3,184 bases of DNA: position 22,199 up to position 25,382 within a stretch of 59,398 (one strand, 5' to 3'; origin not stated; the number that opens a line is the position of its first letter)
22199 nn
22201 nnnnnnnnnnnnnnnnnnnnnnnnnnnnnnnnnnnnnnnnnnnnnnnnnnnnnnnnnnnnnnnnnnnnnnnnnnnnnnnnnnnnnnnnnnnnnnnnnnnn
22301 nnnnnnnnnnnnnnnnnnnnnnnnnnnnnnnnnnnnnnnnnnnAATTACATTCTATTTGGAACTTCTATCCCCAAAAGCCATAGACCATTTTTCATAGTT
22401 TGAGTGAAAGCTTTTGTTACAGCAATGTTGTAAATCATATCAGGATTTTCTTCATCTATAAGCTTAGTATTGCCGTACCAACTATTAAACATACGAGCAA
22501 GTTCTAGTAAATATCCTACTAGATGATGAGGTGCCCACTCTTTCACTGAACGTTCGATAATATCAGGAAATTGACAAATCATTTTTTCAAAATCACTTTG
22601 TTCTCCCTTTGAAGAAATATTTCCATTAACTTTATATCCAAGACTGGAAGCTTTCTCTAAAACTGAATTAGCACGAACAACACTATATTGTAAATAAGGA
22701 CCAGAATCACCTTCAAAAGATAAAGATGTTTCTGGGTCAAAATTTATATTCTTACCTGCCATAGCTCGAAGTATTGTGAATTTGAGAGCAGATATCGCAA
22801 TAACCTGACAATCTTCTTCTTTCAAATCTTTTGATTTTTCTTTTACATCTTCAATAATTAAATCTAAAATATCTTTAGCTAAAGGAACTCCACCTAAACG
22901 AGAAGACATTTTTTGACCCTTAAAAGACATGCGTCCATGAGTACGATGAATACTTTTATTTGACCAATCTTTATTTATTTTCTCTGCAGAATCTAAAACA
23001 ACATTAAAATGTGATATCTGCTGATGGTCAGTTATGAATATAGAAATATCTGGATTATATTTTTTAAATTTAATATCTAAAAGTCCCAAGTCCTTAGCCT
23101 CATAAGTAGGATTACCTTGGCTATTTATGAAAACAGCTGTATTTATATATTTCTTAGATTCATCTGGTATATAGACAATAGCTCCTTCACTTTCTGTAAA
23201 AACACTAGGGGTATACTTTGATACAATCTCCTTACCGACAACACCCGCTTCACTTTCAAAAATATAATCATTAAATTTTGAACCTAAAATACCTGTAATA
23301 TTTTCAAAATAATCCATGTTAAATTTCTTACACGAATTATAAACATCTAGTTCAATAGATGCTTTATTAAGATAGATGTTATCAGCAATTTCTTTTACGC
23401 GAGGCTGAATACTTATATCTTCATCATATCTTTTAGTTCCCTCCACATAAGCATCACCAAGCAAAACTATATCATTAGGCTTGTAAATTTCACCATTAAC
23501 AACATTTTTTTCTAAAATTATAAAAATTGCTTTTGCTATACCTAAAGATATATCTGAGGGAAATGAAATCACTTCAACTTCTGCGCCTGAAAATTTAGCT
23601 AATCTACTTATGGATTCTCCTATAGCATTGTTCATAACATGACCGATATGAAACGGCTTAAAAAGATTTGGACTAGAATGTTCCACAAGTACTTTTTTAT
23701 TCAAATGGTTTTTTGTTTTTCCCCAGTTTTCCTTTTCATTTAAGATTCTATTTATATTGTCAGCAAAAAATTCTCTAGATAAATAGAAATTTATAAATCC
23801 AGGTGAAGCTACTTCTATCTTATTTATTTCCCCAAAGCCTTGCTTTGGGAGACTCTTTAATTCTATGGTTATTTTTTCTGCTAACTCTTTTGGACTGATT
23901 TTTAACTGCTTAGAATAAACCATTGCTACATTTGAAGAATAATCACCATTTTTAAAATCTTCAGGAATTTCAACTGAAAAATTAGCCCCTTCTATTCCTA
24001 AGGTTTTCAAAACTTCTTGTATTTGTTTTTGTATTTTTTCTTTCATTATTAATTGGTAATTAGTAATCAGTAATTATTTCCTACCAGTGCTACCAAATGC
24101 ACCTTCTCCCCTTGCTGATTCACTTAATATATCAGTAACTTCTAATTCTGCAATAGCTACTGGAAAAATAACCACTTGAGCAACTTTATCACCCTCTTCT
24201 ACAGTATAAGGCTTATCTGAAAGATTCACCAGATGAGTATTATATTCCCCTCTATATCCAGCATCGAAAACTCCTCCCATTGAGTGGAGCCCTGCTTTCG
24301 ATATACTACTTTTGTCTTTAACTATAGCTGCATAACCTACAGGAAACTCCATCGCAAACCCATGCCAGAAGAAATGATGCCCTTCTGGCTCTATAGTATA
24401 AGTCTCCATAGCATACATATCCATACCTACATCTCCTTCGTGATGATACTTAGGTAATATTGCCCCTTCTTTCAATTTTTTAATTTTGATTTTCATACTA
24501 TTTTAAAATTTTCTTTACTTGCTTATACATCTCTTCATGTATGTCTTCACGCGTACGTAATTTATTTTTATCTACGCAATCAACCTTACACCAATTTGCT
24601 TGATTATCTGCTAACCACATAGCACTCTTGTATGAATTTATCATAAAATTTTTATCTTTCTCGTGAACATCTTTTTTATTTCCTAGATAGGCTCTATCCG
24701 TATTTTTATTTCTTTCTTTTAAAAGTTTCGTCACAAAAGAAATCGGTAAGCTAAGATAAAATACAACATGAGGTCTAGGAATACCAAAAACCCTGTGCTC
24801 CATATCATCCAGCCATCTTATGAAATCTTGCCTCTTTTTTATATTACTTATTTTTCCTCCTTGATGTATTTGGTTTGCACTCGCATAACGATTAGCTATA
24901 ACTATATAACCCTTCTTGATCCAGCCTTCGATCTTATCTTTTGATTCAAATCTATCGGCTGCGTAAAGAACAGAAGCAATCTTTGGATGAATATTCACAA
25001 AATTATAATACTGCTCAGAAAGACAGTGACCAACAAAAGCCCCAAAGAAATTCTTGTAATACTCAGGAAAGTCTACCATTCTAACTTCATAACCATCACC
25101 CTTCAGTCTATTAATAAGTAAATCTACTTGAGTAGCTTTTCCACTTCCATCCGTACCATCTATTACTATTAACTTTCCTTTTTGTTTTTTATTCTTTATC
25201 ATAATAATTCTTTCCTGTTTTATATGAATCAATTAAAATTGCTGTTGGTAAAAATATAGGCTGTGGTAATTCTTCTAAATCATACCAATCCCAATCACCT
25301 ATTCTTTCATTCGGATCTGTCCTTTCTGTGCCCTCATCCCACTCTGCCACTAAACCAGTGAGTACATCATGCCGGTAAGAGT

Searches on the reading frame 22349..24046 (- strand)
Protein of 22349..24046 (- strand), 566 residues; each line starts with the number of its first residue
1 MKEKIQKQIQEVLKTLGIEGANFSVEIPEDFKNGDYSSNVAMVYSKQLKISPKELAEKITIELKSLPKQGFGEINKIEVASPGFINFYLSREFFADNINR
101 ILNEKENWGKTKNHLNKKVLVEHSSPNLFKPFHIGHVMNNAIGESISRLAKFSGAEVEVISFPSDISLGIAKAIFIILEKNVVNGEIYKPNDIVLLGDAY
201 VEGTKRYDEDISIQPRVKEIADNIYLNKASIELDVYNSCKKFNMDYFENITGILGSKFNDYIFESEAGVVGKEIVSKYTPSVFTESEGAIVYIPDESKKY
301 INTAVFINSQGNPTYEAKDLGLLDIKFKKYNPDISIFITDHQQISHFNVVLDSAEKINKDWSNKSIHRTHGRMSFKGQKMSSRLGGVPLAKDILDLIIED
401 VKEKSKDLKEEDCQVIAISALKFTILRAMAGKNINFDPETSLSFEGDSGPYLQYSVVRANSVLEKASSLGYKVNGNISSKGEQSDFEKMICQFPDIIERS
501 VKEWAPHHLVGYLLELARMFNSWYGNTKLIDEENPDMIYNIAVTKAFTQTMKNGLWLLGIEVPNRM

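Call 79: search_protein_families(library=pfam, proteins=[window:22349-24046:-], max_evalue=0.001)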
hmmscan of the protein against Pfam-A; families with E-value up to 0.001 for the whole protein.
window:22349-24046:- (566 aa): 4 families
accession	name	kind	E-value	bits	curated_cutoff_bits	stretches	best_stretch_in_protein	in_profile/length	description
PF00750.26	tRNA-synt_1d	-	3.2e-25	89.3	23.3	1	98-423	2-334/349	tRNA synthetases class I (R), catalytic domain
PF05746.21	DALR_1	-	5.2e-24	85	22.3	1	452-566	1-117/117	DALR anticodon binding domain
PF03485.21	Arg_tRNA_synt_N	-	7.2e-19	68.6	21.5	1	4-89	2-85/85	Arginyl tRNA synthetase N terminal domain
PF00133.28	tRNA-synt_1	-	0.00023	20.5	22.7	0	112-159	19-65/414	tRNA synthetases class I (I, L, M and V)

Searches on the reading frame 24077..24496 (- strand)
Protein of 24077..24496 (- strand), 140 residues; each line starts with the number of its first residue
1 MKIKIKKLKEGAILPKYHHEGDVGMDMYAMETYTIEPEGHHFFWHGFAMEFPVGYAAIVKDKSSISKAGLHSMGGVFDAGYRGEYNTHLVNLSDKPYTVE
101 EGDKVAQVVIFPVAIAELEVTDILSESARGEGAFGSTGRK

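Call 79: search_protein_families(library=pfam, proteins=[window:24077-24496:-], max_evalue=0.001)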
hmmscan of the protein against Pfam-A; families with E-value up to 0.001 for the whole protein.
window:24077-24496:- (140 aa): 2 families
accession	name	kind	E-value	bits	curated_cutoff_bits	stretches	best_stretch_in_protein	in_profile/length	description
PF00692.24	dUTPase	-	2.6e-22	79.4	22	1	12-138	3-129/129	dUTPase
PF22769.1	DCD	-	1.5e-08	35.3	27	1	48-111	86-151/153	dCTP deaminase-like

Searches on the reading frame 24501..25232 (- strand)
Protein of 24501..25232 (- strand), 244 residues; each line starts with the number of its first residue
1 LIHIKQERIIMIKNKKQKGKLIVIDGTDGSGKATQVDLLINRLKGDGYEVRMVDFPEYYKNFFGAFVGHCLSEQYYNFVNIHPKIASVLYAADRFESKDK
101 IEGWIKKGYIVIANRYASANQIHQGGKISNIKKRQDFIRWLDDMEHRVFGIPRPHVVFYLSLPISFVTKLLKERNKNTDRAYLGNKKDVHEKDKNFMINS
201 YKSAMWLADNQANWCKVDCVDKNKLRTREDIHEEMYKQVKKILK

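Call 79: search_protein_families(library=pfam, proteins=[window:24501-25232:-], max_evalue=0.001)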
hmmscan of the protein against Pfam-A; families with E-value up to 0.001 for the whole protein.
window:24501-25232:- (244 aa): 2 families
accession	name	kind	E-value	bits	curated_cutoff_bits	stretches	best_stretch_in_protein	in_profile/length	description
PF02223.23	Thymidylate_kin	-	1.7e-16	60.9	27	1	24-219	1-174/185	Thymidylate kinase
PF01712.25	dNK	-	2.3e-05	24.7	27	1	22-243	1-202/203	Deoxynucleoside kinase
